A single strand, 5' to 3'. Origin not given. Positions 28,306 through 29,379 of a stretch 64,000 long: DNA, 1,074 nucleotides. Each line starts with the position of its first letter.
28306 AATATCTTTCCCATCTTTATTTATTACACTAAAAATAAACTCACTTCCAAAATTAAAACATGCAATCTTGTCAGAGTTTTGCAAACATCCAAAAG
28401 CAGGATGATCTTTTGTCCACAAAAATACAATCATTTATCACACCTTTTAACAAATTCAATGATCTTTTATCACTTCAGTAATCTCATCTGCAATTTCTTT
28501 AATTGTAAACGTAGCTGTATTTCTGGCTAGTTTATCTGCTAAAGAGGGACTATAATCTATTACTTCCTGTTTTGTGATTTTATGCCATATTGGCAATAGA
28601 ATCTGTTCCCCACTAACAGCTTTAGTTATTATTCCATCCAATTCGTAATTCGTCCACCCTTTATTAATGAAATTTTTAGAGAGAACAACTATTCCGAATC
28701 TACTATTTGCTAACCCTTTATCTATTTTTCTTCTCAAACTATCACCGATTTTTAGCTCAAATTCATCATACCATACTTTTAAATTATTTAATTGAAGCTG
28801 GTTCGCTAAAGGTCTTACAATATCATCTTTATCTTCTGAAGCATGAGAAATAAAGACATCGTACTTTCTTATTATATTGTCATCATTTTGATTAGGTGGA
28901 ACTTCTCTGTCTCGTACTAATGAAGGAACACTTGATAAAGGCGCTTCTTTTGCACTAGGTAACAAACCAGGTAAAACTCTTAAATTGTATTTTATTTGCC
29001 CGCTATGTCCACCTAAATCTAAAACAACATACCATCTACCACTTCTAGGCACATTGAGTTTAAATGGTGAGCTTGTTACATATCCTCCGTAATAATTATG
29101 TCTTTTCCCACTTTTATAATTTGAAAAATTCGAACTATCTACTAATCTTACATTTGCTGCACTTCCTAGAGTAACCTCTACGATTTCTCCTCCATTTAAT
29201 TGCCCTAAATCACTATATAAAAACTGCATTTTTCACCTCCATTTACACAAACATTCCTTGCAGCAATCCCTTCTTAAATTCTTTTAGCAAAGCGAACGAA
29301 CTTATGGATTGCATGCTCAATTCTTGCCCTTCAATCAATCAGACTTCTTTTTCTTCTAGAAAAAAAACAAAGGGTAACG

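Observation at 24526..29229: Four-gene operon: DUF1883-TIR / ABC ATPase / HNH / SIR2 (Septu-like core bracketed by Thoeris-like NADase domains)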

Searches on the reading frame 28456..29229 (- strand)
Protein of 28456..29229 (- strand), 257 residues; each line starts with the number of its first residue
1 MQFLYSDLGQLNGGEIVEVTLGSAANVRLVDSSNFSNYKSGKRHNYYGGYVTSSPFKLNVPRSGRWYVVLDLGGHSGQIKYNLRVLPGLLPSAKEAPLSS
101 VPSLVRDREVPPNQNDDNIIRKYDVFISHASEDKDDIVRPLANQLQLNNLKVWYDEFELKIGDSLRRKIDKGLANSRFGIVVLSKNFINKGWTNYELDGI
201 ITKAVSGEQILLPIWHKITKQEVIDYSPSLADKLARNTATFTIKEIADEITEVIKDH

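Call 3: search_protein_families(library=pfam, proteins=[window:28456-29229:-], max_evalue=0.01)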
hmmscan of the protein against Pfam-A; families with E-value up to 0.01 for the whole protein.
window:28456-29229:- (257 aa): 4 families
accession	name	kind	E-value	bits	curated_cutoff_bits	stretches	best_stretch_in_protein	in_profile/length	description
PF08980.16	DUF1883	-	9e-29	99.7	26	1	1-87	1-87/89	Domain of unknown function (DUF1883)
PF13676.11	TIR_2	-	8.4e-21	75.2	28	1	125-219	1-93/122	TIR domain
PF01582.25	TIR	-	2.7e-16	60.3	21.3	1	122-236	1-116/179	TIR domain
PF08937.16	ThsB_TIR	-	0.0047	17.8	21.2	1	126-211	1-91/100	Thoeris protein ThsB, TIR-like domain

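Call 4: search_protein_families(library=padloc, proteins=[window:28456-29229:-], max_evalue=0.01)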
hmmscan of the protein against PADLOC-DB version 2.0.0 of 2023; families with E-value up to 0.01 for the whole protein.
window:28456-29229:- (257 aa): 19 families
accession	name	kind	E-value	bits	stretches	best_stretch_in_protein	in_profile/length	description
PDLC05062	PDC-S66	-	3.7e-74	247.7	1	112-255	138-281/282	-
PDLC00417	ThsB1|ThsB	-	4.5e-47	159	1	116-253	160-298/303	TIR-like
PDLC00424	ThsB1|ThsB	-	2.4e-20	71.3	1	123-254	102-232/234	TIR-like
PDLC02962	RT-TIR_XII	-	6.4e-20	69.4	1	115-255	338-477/478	single gene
PDLC02961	RT-TIR_XII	-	2e-15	54.7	1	112-255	337-473/475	single gene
PDLC02421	Aga_TIR-PNTD1-PNTD2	-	3.2e-10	37.7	1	122-191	3-73/430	Class I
PDLC02012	SAVED5--SAVED_TIR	-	6.8e-10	36.6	1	124-228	15-118/404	-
PDLC02403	Aga_TIR-PNTD1-PNTD2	-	1e-09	35.9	1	124-190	4-71/443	Class I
PDLC03015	TIR-NLR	-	1.2e-07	28.9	1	125-223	4-98/824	-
PDLC03957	bSEFIR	-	2e-07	29.1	1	123-190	39-108/412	-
PDLC00426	ThsB1|ThsB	-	2.9e-07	28.1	1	120-198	235-319/352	TIR-like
PDLC00425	ThsB1|ThsB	-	3.2e-06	24.5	1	115-226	244-358/389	TIR-like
PDLC00430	ThsB1|ThsB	-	0.00014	19.5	1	122-173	64-115/269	TIR-like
PDLC02416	Aga_REase-TIR-PNTD1-PNTD2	-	0.00014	18.7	1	86-175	119-207/572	Class I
PDLC00422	ThsB1|ThsB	-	0.00036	18.1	1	119-160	37-77/194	TIR-like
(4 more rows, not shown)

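Call 11: search_protein_families(library=ncbifam, proteins=[window:28456-29229:-], max_evalue=0.1)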
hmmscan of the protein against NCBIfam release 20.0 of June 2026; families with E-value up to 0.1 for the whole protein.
window:28456-29229:- (257 aa): 2 families
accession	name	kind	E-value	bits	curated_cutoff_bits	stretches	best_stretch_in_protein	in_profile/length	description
NF042941.1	Retron_TIR_antiphage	equivalog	1.3e-31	109.9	600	1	118-237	335-454/464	TIR domain-containing anti-phage reverse transcriptase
NF058526.1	Thoeris_type3_ThcB4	equivalog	1.2e-05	24.4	220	1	125-213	130-218/375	Thoeris type III anti-phage system protein ThcB4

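Call 28: find_homologous_proteins(query=window:28456-29229:-, max_evalue=0.001)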
Query window:28456-29229:- (257 aa): 8000 proteins with E <= 0.001 among 8000 candidates; the best 120 are listed.
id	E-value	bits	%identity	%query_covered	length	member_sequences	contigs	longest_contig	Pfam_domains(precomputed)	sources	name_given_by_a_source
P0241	1.7e-167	573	100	100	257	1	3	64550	PF01582.26,PF08980.17,PF13676.12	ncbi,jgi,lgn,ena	-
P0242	5.3e-128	444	77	100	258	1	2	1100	PF01582.26,PF08980.17,PF13676.12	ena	-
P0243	1.2e-126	439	78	99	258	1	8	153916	PF01582.26,PF08980.17,PF13676.12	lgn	-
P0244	1.8e-126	439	76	100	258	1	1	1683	PF01582.26,PF08980.17,PF13676.12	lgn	-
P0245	6.2e-126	437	76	100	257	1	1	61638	PF01582.26,PF08980.17,PF13676.12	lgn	-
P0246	9.5e-126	436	76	100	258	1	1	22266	PF01582.26,PF08980.17,PF13676.12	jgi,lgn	jgi:hypothetical protein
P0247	1.5e-125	436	76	100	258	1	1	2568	PF01582.26,PF08980.17,PF13676.12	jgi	jgi:hypothetical protein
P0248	1.6e-125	436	75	100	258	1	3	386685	PF01582.26,PF08980.17,PF13676.12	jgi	jgi:Domain of unknown function (DUF1883)/TIR domain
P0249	1.7e-125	436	76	100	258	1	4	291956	PF01582.26,PF08980.17,PF13676.12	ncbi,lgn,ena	-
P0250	4.7e-125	434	75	100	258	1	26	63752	PF01582.26,PF08980.17,PF13676.12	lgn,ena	-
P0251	6.6e-125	434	76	99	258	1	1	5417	PF01582.26,PF08980.17,PF13676.12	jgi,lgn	jgi:hypothetical protein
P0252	7.1e-125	434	76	100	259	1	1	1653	PF01582.26,PF08980.17,PF13676.12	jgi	jgi:hypothetical protein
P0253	7.5e-125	433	76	99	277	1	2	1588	PF01582.26,PF08980.17,PF13676.12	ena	-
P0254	9.8e-125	433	75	100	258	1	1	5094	PF01582.26,PF08980.17,PF13676.12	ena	-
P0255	1.1e-124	433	75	100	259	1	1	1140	PF01582.26,PF08980.17,PF13676.12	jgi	-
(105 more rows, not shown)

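Call 31: find_encoding_contigs(protein=P0243, flank=6000, max_places=6)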
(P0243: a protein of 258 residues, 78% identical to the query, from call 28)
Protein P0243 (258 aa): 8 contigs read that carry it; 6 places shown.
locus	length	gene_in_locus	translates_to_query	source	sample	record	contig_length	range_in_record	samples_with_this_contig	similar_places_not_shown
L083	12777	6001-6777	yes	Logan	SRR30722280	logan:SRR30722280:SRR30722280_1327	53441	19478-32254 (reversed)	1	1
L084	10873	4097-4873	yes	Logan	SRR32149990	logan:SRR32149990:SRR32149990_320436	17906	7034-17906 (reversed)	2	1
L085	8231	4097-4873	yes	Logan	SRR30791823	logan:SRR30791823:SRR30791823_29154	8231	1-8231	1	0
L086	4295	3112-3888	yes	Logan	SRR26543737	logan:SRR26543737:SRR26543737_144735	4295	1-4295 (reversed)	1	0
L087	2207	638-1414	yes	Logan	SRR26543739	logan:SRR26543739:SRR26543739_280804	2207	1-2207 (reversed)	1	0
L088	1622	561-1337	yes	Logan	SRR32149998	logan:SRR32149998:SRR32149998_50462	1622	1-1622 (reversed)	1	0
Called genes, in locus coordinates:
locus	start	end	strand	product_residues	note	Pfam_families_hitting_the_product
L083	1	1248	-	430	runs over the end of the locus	PF03432:Relaxase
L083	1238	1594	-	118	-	PF21983:NikA-like, PF05713:MobC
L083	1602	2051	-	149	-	-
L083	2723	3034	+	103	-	PF12728:HTH_17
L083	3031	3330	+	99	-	-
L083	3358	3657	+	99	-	PF12728:HTH_17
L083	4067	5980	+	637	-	-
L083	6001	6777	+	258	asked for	PF08980:DUF1883, PF01582:TIR, PF13676:TIR_2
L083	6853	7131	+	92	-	-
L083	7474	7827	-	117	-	PF13310:Virulence_RhuM (faint)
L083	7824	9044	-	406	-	PF17293:Arm-DNA-bind_5, PF13102:Phage_int_SAM_5, PF00589:Phage_integrase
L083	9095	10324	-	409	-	PF17293:Arm-DNA-bind_5, PF13102:Phage_int_SAM_5, PF13495:Phage_int_SAM_4 (faint), PF00589:Phage_integrase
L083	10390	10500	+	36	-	-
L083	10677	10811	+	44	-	-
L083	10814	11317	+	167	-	PF10543:ORF6N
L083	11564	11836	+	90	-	PF12728:HTH_17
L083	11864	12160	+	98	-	PF12728:HTH_17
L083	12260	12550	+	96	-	PF12728:HTH_17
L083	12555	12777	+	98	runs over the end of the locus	PF12728:HTH_17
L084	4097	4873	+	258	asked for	PF08980:DUF1883, PF01582:TIR, PF13676:TIR_2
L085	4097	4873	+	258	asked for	PF08980:DUF1883, PF01582:TIR, PF13676:TIR_2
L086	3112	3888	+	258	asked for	PF08980:DUF1883, PF01582:TIR, PF13676:TIR_2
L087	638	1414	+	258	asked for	PF08980:DUF1883, PF01582:TIR, PF13676:TIR_2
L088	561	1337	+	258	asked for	PF08980:DUF1883, PF01582:TIR, PF13676:TIR_2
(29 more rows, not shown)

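Call 32: find_encoding_contigs(protein=P0250, flank=6000, max_places=6)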
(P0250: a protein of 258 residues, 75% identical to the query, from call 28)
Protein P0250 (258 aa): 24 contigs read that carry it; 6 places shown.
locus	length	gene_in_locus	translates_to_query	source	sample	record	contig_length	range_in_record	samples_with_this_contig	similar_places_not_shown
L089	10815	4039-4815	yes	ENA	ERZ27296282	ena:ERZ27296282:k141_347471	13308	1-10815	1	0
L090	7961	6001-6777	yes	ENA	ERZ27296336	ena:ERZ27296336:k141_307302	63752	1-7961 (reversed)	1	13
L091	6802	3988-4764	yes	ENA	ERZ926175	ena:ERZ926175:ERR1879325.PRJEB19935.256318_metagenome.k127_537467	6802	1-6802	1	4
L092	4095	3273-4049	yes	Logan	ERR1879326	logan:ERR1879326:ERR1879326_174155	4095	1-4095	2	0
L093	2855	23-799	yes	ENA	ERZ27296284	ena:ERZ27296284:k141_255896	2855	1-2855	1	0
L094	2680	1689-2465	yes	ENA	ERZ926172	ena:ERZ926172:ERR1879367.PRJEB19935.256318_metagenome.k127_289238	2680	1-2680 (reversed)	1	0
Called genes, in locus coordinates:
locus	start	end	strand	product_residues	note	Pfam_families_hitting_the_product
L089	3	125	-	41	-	?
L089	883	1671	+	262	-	PF12833:HTH_18, PF00165:HTH_AraC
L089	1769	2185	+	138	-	PF07291:MauE (weak), PF07681:DoxX (weak)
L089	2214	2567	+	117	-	PF12973:Cupin_7, PF07883:Cupin_2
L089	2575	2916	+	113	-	PF00190:Cupin_1 (weak), PF02311:AraC_binding, PF07883:Cupin_2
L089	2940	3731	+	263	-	-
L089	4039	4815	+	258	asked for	PF08980:DUF1883, PF01582:TIR, PF13676:TIR_2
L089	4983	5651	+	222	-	PF12895:ANAPC3 (faint), PF13431:TPR_17 (faint), PF13174:TPR_6 (faint), PF13424:TPR_12 (faint), PF21033:RMD1-3 (faint), PF25062:ARM_TT21_N (faint), PF00515:TPR_1 (faint), PF13414:TPR_11 (weak), +5 more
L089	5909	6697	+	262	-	PF14355:Abi_C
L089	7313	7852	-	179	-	-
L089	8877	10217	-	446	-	PF00289:Biotin_carb_N, PF02222:ATP-grasp (weak), PF02786:CPSase_L_D2, PF07478:Dala_Dala_lig_C, PF08443:RimK (faint), PF02785:Biotin_carb_C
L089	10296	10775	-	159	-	PF00364:Biotin_lipoyl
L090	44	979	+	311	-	PF01039:Carboxyl_trans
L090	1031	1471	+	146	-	PF01668:SmpB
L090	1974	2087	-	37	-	-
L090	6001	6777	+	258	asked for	PF08980:DUF1883, PF01582:TIR, PF13676:TIR_2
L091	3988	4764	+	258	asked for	PF08980:DUF1883, PF01582:TIR, PF13676:TIR_2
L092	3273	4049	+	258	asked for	PF08980:DUF1883, PF01582:TIR, PF13676:TIR_2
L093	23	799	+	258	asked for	PF08980:DUF1883, PF01582:TIR, PF13676:TIR_2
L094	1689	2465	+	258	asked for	PF08980:DUF1883, PF01582:TIR, PF13676:TIR_2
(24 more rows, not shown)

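Call 35: find_encoding_contigs(protein=P0241, flank=8000, max_places=4)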
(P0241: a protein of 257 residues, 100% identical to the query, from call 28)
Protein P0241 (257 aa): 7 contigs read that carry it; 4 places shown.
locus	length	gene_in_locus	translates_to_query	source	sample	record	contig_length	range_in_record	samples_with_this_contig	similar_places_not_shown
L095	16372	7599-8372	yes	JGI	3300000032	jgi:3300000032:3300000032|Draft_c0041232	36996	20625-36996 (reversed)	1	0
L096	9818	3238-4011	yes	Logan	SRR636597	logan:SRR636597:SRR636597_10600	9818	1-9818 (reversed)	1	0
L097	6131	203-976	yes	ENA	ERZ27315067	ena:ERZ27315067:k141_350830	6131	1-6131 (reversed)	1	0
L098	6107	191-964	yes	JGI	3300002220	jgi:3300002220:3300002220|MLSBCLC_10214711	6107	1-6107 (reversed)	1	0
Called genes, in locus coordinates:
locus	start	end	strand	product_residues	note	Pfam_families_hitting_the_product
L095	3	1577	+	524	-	?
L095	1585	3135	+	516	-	PF12161:HsdM_N, PF02384:N6_Mtase, PF05175:MTS, PF07669:Eco57I (faint)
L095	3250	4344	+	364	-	PF17761:DUF1016_N, PF06250:YhcG_C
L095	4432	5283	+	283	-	-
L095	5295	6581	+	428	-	PF01420:Methylase_S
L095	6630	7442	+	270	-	PF03781:FGE-sulfatase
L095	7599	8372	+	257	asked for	PF08980:DUF1883, PF01582:TIR, PF13676:TIR_2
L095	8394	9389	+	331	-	-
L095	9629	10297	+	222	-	PF13304:AAA_21 (weak), PF13175:AAA_15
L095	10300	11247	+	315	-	-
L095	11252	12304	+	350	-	-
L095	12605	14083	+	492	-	-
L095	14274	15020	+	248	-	PF13643:DUF4145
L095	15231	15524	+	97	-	PF01797:Y1_Tnp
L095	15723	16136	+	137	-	-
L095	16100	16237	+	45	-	-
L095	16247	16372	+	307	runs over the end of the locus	-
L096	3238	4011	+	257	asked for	PF08980:DUF1883, PF01582:TIR, PF13676:TIR_2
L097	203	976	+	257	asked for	PF08980:DUF1883, PF01582:TIR, PF13676:TIR_2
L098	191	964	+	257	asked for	PF08980:DUF1883, PF01582:TIR, PF13676:TIR_2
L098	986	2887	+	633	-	PF13175:AAA_15, PF13304:AAA_21 (weak)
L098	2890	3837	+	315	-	-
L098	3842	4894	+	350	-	-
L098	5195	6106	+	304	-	?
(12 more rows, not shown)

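Call 68: search_dna_similar(query=window:28456-29229:-, collection=plasmids, mode=protein, max_rows=30, max_evalue=1e-20)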
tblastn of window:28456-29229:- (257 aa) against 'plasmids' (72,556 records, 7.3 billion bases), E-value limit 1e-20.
Records with a match: 148; places in all: 148; records where one place covers at least 80% of the query: 113.
Best place of each record, by identity: 60-80% 112; <60% 36.
By first word of the organism name: Escherichia 33; Citrobacter 33; Klebsiella 25; Enterobacter 22; Burkholderia 4; Aeromonas 3; Raoultella 3; Arthrobacter 3; Rhodococcus 3; Agrobacterium 3; and 15 more.
By predicted mobility (MOB-suite, as given by PLSDB): conjugative 75; non-mobilizable 41; mobilizable 32.
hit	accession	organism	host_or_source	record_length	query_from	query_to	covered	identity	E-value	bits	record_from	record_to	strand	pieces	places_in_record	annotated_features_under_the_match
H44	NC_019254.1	Shigella sp. MO17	-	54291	1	254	99%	65.7%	7e-107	345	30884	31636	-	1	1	DUF1883 domain-containing protein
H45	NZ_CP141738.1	Escherichia coli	Homo sapiens,Wound/Abscess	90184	1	254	99%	65.7%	7e-107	345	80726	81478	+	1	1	DUF1883 domain-containing protein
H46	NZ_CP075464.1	Escherichia coli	pig,genome,pig farm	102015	1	254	99%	65.7%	7e-107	345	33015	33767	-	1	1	DUF1883 domain-containing protein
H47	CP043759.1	Escherichia coli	Pork Chops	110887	1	254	99%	65.7%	7e-107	345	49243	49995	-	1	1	DUF1883 domain-containing protein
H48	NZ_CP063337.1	Escherichia coli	Homo sapiens,rectal swab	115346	1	254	99%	65.7%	7e-107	345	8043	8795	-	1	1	DUF1883 domain-containing protein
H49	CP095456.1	Escherichia coli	pig,cell culture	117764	1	254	99%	65.7%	7e-107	345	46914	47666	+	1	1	DUF1883 domain-containing protein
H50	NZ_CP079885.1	Escherichia fergusonii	soil,soil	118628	1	254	99%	65.7%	7e-107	345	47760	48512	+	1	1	DUF1883 domain-containing protein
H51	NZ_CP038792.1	Escherichia coli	bovine,Pure culture,Rectal swab from ...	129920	1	254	99%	65.7%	7e-107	345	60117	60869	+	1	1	DUF1883 domain-containing protein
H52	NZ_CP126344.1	Escherichia coli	water,water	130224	1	254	99%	65.7%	7e-107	345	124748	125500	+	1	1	DUF1883 domain-containing protein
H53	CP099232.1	Escherichia coli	culture,Pooled soil sample collected ...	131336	1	254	99%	65.7%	7e-107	345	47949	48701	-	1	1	DUF1883 domain-containing protein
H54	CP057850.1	Escherichia coli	culture,Pooled pig faecal samples ...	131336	1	254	99%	65.7%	7e-107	345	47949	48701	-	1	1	DUF1883 domain-containing protein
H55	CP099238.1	Escherichia coli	culture,Pooled soil sample collected ...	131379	1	254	99%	65.7%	7e-107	345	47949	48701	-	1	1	DUF1883 domain-containing protein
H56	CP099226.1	Escherichia coli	culture,Pooled soil sample collected ...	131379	1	254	99%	65.7%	7e-107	345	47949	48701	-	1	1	DUF1883 domain-containing protein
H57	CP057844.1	Escherichia coli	culture,Pooled pig faecal samples ...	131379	1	254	99%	65.7%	7e-107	345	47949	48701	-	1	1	DUF1883 domain-containing protein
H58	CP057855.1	Escherichia coli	culture,Pooled pig faecal samples ...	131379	1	254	99%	65.7%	7e-107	345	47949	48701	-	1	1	DUF1883 domain-containing protein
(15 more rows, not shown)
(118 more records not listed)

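Call 69: get_annotated_region(hit=H45, flank=5000)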
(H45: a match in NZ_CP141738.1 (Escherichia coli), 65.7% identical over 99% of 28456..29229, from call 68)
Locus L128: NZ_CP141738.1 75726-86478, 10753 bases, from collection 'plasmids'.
description: Escherichia coli strain 2023CK-01509 plasmid unnamed2, complete sequence
organism: Escherichia coli (NCBI taxid 562)
taxonomy: Bacteria; Pseudomonadota; Gammaproteobacteria; Enterobacterales; Enterobacteriaceae; Escherichia; Escherichia coli
host: -; source: Homo sapiens,Wound/Abscess; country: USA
typing (MOB-suite, as given by PLSDB): conjugative; replicon IncFIA,IncFIB,IncFII; relaxase MOBF; mating-pair formation MPF_F
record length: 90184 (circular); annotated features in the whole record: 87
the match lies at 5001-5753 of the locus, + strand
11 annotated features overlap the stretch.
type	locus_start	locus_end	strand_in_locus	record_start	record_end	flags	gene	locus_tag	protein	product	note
CDS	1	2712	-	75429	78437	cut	-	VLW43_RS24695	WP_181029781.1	Tn3-like element ISEc63 family transposase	GO:0006313 - DNA transposition [Evidence IEA]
CDS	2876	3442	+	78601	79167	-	-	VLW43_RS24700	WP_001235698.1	recombinase family protein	GO:0006310 - DNA recombination [Evidence IEA]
CDS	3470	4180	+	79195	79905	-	-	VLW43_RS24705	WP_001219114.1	hypothetical protein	-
CDS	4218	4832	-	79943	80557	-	-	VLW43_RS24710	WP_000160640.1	TIR domain-containing protein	-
CDS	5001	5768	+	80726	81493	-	-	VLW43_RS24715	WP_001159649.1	DUF1883 domain-containing protein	-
CDS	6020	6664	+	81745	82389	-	-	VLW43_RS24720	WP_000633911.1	AAA family ATPase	-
CDS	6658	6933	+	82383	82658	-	-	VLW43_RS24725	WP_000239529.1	hypothetical protein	-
CDS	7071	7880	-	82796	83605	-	-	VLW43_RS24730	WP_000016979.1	site-specific integrase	GO:0015074 - DNA integration [Evidence IEA]; GO:0006310 - DNA recombination [Evidence IEA]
CDS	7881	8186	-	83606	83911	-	ccdB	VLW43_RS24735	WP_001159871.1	type II toxin-antitoxin system toxin CcdB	-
CDS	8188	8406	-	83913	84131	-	ccdA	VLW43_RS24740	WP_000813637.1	type II toxin-antitoxin system antitoxin CcdA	-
CDS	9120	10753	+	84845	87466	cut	-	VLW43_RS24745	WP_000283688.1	TrlF family AAA-like ATPase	-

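Call 71: list_cluster_members(proteins=[window:28456-29229:-, window:26533-28434:-, window:25583-26530:-, window:24526-25578:-])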
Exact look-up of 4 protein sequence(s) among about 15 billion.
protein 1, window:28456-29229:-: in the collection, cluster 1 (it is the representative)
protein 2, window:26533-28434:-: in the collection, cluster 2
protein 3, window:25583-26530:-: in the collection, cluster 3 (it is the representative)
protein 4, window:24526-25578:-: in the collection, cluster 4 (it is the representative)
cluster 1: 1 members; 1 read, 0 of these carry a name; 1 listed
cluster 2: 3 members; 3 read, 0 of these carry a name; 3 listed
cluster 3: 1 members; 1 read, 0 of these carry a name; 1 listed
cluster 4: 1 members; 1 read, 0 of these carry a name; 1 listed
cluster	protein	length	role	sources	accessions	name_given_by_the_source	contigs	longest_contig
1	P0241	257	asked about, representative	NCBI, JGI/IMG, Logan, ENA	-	-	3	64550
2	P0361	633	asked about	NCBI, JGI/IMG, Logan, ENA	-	-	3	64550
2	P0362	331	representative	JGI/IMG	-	-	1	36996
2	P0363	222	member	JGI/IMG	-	-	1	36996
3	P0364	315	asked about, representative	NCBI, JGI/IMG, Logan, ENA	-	-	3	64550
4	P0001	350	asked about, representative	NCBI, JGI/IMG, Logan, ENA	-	-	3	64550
